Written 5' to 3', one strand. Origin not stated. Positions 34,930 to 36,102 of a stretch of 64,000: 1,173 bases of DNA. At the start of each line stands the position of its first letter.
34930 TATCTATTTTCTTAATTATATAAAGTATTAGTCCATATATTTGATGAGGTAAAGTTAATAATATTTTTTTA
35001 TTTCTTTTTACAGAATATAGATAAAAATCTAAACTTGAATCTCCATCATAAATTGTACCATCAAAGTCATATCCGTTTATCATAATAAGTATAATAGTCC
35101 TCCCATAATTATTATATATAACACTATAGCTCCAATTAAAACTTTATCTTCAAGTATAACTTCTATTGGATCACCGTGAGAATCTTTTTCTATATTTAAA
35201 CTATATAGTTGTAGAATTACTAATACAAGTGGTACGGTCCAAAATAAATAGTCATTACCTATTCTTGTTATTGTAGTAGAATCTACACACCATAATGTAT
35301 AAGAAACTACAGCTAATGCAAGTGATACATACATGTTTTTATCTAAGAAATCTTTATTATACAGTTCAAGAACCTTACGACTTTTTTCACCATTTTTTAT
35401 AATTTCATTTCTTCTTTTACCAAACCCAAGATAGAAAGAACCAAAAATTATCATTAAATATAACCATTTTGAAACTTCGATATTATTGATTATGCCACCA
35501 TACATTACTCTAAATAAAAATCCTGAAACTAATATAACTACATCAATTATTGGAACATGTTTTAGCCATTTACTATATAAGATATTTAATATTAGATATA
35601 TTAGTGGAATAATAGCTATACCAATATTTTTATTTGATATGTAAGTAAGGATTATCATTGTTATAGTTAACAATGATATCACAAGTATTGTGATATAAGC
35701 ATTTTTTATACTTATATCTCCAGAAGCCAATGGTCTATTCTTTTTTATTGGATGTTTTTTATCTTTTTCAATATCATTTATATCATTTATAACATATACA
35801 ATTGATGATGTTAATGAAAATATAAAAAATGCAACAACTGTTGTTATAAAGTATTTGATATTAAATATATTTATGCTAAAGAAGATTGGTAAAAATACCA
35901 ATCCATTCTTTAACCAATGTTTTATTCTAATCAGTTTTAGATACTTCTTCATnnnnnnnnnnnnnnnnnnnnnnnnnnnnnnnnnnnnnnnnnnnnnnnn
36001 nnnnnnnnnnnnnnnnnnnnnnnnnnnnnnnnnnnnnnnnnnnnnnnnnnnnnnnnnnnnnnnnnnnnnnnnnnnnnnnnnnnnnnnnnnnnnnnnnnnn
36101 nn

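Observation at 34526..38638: UbiA phosphoribosyltransferase + HAD phosphatase + GT2/GT-C-like fusion: candidate lipid-linked ribofuranose glycosylation module in a Firmicute wall-polymer locus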

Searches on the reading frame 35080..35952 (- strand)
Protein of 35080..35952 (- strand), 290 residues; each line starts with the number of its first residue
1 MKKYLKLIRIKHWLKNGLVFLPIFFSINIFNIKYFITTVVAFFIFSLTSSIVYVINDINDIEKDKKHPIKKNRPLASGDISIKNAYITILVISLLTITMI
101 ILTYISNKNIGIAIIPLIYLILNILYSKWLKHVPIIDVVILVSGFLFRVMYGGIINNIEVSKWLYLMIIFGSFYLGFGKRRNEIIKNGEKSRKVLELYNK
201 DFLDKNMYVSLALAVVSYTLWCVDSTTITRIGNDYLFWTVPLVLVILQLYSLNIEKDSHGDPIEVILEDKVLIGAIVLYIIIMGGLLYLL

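Call 3: search_protein_families(library=pfam, proteins=[window:35080-35952:-], max_evalue=0.01)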
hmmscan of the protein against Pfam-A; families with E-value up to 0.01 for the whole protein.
window:35080-35952:- (290 aa): 1 family
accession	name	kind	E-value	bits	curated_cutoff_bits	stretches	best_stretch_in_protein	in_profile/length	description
PF01040.23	UbiA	-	8.3e-20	71.6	34.2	1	30-258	17-236/250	UbiA prenyltransferase family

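Call 4: search_protein_families(library=ncbifam, proteins=[window:35080-35952:-], max_evalue=0.01)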
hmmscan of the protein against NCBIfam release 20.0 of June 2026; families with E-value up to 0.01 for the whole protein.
window:35080-35952:- (290 aa): 19 families
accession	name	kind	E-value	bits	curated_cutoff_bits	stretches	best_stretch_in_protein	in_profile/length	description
NF008977.0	PRK12324.1-2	equivalog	2.6e-64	217.5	234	1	2-283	3-283/297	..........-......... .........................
NF008978.0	PRK12324.1-4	equivalog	2e-62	211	207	1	4-283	35-315/322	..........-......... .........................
NF006088.0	PRK08238.1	equivalog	2.2e-52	178.3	351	1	2-283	193-476/482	UbiA family prenyltransferase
NF008976.0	PRK12324.1-1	equivalog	1.3e-47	162.6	474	1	5-288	22-304/306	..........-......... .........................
NF009523.0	PRK12884.1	equivalog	2.6e-12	46.5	269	1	1-240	4-233/279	prenyltransferase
TIGR01474.1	ubiA_proteo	equivalog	4.6e-10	39.5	275.45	1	2-170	2-172/282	4-hydroxybenzoate octaprenyltransferase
TIGR01473.1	cyoE_ctaB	equivalog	1.4e-07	31.6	210.3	1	3-170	2-168/281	heme o synthase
TIGR01475.1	ubiA_other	subfamily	1.5e-07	31.2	180.8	1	2-167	3-161/282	UbiA-like polyprenyltransferase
NF009514.0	PRK12873.1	equivalog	7.7e-07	28.7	246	1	47-283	58-293/297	4-hydroxybenzoate polyprenyltransferase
NF009609.0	PRK13106.1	equivalog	2.1e-06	27.3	349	1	3-140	17-150/301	prenyltransferase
NF009516.0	PRK12875.1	equivalog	1.2e-05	24.5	205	1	5-139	21-155/292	prenyltransferase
NF003349.0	PRK04375.1-2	equivalog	5.4e-05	22.5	246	1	40-169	63-191/318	heme o synthase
NF003348.0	PRK04375.1-1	equivalog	0.0003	20.3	285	1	1-169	3-169/292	heme o synthase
NF009517.0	PRK12876.1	equivalog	0.00033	20.2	419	1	26-123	37-132/300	prenyltransferase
TIGR01476.1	chlor_syn_BchG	subfamily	0.00059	19.4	212.3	1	26-128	152-249/283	(bacterio)chlorophyll synthase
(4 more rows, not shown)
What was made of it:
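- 35080..35952 (-): UbiA-superfamily polyprenyl-phosphate 5-phosphoribosyltransferase (PPPRS/DPPRS type). It would make polyprenyl-P-ribose-5-P from PRPP. NF008978 scores 211.0 bits against a cut-off of 207; the next prenyltransferase model scores 46 bits (call 4).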

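Call 6: search_solved_structures(query=window:35080-35952:-, max_evalue=0.01, show_alignments=1)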
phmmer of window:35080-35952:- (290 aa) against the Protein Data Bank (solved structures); distinct sequences matched with E-value up to 0.01: 2.
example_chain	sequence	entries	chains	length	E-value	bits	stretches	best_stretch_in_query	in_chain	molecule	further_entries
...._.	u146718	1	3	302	5.2e-38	134.2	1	5-284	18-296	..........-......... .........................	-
8j8k_A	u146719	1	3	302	1.6e-29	106.3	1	5-284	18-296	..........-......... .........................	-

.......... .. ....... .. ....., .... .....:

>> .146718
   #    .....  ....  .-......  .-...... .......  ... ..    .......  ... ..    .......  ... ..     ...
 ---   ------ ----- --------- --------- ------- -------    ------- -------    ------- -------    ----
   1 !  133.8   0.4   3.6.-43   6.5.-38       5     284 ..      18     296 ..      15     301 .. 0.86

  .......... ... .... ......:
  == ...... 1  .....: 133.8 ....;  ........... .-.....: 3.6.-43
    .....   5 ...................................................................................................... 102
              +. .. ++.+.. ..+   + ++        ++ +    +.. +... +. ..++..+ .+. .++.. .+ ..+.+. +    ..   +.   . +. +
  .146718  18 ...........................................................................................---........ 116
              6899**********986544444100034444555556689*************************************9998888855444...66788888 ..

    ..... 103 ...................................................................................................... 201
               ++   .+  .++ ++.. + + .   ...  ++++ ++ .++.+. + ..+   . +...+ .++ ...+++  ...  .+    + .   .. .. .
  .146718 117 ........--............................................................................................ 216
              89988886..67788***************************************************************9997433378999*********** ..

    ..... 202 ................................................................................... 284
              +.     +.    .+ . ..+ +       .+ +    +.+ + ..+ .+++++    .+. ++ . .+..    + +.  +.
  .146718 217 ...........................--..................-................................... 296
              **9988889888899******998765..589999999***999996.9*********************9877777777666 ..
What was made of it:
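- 35080..35952 (-): PDB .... Rv3806c E=5e-38 (call 6).
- On DPPRS/PPPRS (UbiA-superfamily polyprenyl-phosphate 5-phosphoribosyltransferase, Rv3806c type): N56-D57-I-N-D60-I-E-K-D64 and K179-R180..E183 align to the Rv3806c motifs (call 6).
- It aligns to Rv3806c over residues 5-284 (call 6).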

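Call 9: find_encoding_contigs(protein=window:35080-35952:-, flank=10000, max_places=6)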
Protein window:35080-35952:- (290 aa): no gene with exactly this product is on record in the collection.

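Call 24: find_homologous_proteins(query=window:35083-35952:-, max_evalue=0.001)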
Query window:35083-35952:- (290 aa): 2963 proteins with E <= 0.001 among 6592 candidates; the best 120 are listed.
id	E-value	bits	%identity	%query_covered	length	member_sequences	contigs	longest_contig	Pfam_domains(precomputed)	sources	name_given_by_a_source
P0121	1.3e-166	571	92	100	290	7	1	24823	PF01040.24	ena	-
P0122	1.5e-166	571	91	100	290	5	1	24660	PF01040.24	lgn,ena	-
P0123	1.5e-165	567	91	100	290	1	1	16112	PF01040.24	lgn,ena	-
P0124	1.5e-158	544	86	100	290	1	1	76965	PF01040.24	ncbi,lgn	-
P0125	1.5e-155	535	85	100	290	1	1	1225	PF01040.24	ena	-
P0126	2.5e-155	534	84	100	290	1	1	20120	PF01040.24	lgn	-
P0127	2.7e-155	534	85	100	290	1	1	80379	PF01040.24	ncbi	-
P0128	2.8e-147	508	79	100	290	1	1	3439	PF01040.24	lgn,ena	-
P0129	5.6e-143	493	78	100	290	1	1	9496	PF01040.24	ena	-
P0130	1.4e-141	489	77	100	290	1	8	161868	PF01040.24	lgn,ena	-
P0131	2.4e-141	488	77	100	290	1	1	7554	PF01040.24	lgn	-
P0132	4.0e-141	487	77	100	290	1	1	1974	PF01040.24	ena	-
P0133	2.1e-140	485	76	100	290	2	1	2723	PF01040.24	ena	-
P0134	9.7e-137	473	73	100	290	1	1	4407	PF01040.24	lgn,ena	-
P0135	2.0e-136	472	75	100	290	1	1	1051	PF01040.24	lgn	-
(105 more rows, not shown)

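Call 35: search_dna_similar(query=window:35083-35952:-, collection=phages, mode=protein, max_evalue=0.00001, max_rows=20)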
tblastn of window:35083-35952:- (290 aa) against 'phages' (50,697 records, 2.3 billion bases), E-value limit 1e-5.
Records with a match: 1; places in all: 1; records where one place covers at least 80% of the query: 1.
Best place of each record, by identity: <60% 1.
By first word of the organism name: Bacteriophage 1.
By host as written in the record: - 1.
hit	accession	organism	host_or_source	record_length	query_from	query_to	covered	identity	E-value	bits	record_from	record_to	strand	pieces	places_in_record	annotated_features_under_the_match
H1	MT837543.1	Bacteriophage sp.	human fecal samples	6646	1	270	93%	31.8%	2e-32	131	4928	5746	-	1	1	record has no annotation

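Call 37: search_dna_similar(query=window:35083-35952:-, collection=plasmids, mode=protein, max_evalue=1e-10, max_rows=40)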
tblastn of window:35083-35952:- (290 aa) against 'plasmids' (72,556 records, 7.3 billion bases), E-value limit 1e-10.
Records with a match: 74; places in all: 74; records where one place covers at least 80% of the query: 63.
Best place of each record, by identity: <60% 74.
By first word of the organism name: Rhizobium 36; Vibrio 3; Lactococcus 2; Streptomyces 2; Natronococcus 2; Rhodovulum 2; Mesorhizobium 2; Ruegeria 2; Chondrinema 1; Flammeovirgaceae 1; and 21 more.
By predicted mobility (MOB-suite, as given by PLSDB): non-mobilizable 49; conjugative 16; mobilizable 9.
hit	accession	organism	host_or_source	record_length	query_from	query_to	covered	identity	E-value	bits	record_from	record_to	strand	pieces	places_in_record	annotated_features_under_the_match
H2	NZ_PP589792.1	Lactococcus sp.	Bacterial culture,Dairy environment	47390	1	269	93%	44.3%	4e-59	210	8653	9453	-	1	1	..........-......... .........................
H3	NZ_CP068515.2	Lactococcus cremoris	Whole organism,Dairy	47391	1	269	93%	44.3%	4e-59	210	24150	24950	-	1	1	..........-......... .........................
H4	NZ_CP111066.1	Chondrinema litorale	Seaweed,red alga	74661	3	275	94%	35.0%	1e-39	154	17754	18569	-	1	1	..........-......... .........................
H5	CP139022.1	Flammeovirgaceae bacterium SG7u.111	Seagrass,tissue sample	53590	5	270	92%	34.1%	4e-39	152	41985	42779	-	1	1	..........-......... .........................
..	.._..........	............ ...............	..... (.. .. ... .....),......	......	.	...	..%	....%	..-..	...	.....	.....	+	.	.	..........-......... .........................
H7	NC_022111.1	Prevotella sp. oral taxon 299 str. F0039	Homo sapiens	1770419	1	269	93%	33.0%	5e-37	146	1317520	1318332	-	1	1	none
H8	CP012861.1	Persicobacter sp. JZB09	cell culture,soil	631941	1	271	93%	31.5%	2e-29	124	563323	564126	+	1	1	record has no annotation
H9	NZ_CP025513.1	Neorhizobium sp. SOG26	Oryza glumipatula,Whole ...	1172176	1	269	93%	31.4%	1e-16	87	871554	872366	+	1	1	none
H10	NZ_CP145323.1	Rhodococcus ruber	-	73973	5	272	92%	31.4%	2e-34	139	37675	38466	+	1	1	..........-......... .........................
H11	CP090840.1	Streptomyces viridifaciens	Whole organism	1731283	5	273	93%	30.5%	2e-27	118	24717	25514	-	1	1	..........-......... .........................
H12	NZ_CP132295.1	Natronococcus sp. AD-5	cell culture,sediment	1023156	5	270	92%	30.9%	3e-23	106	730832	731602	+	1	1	record has no annotation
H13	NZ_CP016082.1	Streptomyces sp. SAT1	Adenophora trachelioides Maxim.,single ...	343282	2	274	94%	29.3%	2e-18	92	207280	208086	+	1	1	UbiA prenyltransferase family protein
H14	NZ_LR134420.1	Legionella adelaidensis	environmental,Cooling tower water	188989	1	269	93%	29.8%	8e-17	87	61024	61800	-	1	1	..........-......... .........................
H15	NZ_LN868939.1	Nocardia farcinica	not known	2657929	5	272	92%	29.0%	7e-29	122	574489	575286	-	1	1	none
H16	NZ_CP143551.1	Burkholderia multivorans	Homo sapiens,bronchoalveolar lavage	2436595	1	274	94%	28.2%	3e-22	103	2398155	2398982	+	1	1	none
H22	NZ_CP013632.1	Rhizobium sp. N324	Phaseolus vulgaris,Whole ...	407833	2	271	93%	28.3%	2e-20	98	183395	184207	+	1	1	UbiA family prenyltransferase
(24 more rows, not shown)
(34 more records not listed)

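Call 38: get_annotated_region(hit=H3, flank=12000)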
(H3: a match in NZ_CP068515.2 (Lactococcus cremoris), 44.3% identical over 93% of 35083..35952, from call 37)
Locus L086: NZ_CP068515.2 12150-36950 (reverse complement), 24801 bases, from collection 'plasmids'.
description: Lactococcus cremoris strain F.2.7 plasmid pF27D, complete sequence
organism: Lactococcus cremoris (NCBI taxid 1359)
taxonomy: Bacteria; Bacillota; Bacilli; Lactobacillales; Streptococcaceae; Lactococcus; Lactococcus cremoris
host: -; source: Whole organism,Dairy; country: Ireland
typing (MOB-suite, as given by PLSDB): mobilizable; replicon rep_cluster_414,rep_cluster_556; relaxase MOBP,MOB_Unknown
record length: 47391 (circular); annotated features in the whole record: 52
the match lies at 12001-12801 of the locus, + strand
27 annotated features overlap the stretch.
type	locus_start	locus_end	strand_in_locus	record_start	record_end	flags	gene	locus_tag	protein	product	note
CDS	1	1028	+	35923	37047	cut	-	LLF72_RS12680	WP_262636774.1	glycosyltransferase family 4 protein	-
CDS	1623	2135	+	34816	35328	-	-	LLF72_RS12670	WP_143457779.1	hypothetical protein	-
CDS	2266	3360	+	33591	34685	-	-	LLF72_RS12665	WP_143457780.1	glycosyltransferase family 1 protein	-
CDS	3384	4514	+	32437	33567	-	-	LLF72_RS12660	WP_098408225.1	glycoside hydrolase family 99-like domain-containing protein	-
CDS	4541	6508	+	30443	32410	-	-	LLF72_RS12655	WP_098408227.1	capsular polysaccharide synthesis protein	-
CDS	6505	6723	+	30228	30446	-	-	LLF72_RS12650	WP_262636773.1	hypothetical protein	-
CDS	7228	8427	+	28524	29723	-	-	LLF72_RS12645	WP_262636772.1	O-antigen ligase family protein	-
CDS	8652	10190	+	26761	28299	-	-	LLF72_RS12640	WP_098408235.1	oligosaccharide flippase family protein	-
CDS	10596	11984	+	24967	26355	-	-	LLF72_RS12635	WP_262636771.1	hypothetical protein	-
CDS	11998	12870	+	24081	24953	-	-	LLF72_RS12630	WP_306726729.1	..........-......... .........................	-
CDS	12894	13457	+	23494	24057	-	-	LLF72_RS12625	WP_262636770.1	HAD-IB family phosphatase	GO:0008152 - metabolic process [Evidence IEA]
CDS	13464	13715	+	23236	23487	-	-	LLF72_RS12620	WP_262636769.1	GtrA family protein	GO:0000271 - polysaccharide biosynthetic process [Evidence IEA]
CDS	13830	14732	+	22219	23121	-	-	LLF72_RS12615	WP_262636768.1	phosphodiester glycosidase family protein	-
CDS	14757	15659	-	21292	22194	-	-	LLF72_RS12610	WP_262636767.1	LCP family protein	-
CDS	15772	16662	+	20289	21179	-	-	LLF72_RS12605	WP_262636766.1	IS982-like element IS982B family transposase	GO:0006313 - DNA transposition [Evidence IEA]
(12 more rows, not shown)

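Call 39: get_annotated_region(hit=H16, flank=8000)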
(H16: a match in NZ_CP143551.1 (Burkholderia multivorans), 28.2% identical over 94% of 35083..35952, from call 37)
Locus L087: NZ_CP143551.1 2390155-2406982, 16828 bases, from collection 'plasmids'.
description: Burkholderia multivorans strain 2023CK-01339 plasmid unnamed1, complete sequence
organism: Burkholderia multivorans (NCBI taxid 87883)
taxonomy: Bacteria; Pseudomonadota; Betaproteobacteria; Burkholderiales; Burkholderiaceae; Burkholderia; Burkholderia multivorans
host: -; source: Homo sapiens,bronchoalveolar lavage; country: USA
typing (MOB-suite, as given by PLSDB): non-mobilizable
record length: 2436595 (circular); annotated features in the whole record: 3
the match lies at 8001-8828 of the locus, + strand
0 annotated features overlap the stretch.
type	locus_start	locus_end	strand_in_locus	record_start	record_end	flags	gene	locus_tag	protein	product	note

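Call 44: get_annotated_region(hit=H22, flank=8000)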
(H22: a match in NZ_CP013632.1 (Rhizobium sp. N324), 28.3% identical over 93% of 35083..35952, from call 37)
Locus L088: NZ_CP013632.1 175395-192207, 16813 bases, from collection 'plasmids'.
description: Rhizobium sp. N324 plasmid pRspN324b, complete sequence
organism: Rhizobium sp. N324 (NCBI taxid 1703969)
taxonomy: Bacteria; Pseudomonadota; Alphaproteobacteria; Hyphomicrobiales; Rhizobiaceae; Rhizobium; Rhizobium sp. N324
host: -; source: Phaseolus vulgaris,Whole organism,Legume-root nodule,legume-root nodule; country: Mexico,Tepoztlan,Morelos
typing (MOB-suite, as given by PLSDB): non-mobilizable
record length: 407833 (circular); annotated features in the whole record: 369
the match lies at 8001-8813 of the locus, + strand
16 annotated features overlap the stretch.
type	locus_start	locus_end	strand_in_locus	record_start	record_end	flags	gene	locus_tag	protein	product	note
CDS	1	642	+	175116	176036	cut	-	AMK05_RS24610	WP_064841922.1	zincin-like metallopeptidase domain-containing protein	-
CDS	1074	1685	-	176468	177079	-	-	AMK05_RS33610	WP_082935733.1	ABATE domain-containing protein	-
CDS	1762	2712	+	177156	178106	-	-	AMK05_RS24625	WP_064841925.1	EamA family transporter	-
CDS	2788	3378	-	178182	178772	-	-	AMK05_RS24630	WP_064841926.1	SOS response-associated peptidase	GO:0018142 - obsolete protein-DNA covalent cross-linking [Evidence IEA]; GO:0009432 - SOS response [Evidence IEA]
CDS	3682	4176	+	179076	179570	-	-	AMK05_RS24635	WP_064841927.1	SOS response-associated peptidase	GO:0018142 - obsolete protein-DNA covalent cross-linking [Evidence IEA]; GO:0009432 - SOS response [Evidence IEA]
CDS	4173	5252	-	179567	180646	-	dinB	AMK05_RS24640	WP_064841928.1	DNA polymerase IV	GO:0006281 - DNA repair [Evidence IEA]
CDS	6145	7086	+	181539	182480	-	-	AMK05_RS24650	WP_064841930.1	NAD(P)/FAD-dependent oxidoreductase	-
CDS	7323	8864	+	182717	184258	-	-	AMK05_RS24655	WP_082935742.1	UbiA family prenyltransferase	-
CDS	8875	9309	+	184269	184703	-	-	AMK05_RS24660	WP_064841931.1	GtrA family protein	-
CDS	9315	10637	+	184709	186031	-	-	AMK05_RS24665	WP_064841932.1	FAD-binding oxidoreductase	-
CDS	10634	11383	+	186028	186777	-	-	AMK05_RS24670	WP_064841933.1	SDR family oxidoreductase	-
CDS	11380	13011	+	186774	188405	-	-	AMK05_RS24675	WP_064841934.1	hypothetical protein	-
CDS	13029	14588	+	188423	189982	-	-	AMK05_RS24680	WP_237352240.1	hypothetical protein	-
CDS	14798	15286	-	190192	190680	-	-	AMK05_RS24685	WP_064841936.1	hypothetical protein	-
CDS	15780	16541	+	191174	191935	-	-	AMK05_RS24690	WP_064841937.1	ImuA family protein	-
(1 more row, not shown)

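Call 48: search_protein_families(library=pfam, proteins=[L086:10596-11984:+], max_evalue=0.01)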
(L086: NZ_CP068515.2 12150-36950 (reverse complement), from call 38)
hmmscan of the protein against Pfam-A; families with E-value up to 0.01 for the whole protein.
L086:10596-11984:+ (462 aa): 0 families

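Call 53: search_protein_families(library=pfam, proteins=[L087:7446-8885:+, L087:8935-9435:+, L087:9457-9924:+, L087:10936-12267:+, L087:13128-15080:+, L087:8525-10087:+, L088:11380-13011:+, L088:13029-14588:+, L087:5893-6807:+, L087:4083-5006:+], max_evalue=0.01)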
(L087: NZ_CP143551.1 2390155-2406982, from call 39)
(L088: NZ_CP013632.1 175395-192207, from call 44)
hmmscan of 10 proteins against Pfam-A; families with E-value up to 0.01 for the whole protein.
L087:7446-8885:+ (479 aa): 3 families
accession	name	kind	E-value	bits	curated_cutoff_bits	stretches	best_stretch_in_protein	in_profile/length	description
PF01040.23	UbiA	-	2.9e-23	82.9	34.2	1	214-412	13-201/250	UbiA prenyltransferase family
PF12710.13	HAD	-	1e-12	49.3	27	1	10-148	2-186/189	haloacid dehalogenase-like hydrolase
PF00702.32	Hydrolase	-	0.0095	16.8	26.4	0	42-118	73-151/191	haloacid dehalogenase-like hydrolase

L087:8935-9435:+ (166 aa): 0 families

L087:9457-9924:+ (155 aa): 0 families

L087:10936-12267:+ (443 aa): 0 families

L087:13128-15080:+ (650 aa): 0 families

L087:8525-10087:+ (520 aa): 0 families

L088:11380-13011:+ (543 aa): 0 families

L088:13029-14588:+ (519 aa): 0 families

L087:5893-6807:+ (304 aa): 0 families

L087:4083-5006:+ (307 aa): 1 family
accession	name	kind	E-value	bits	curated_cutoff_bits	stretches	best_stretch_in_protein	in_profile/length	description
PF00892.27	EamA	-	2.1e-26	93.3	28.2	2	4-134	4-134/135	EamA-like transporter family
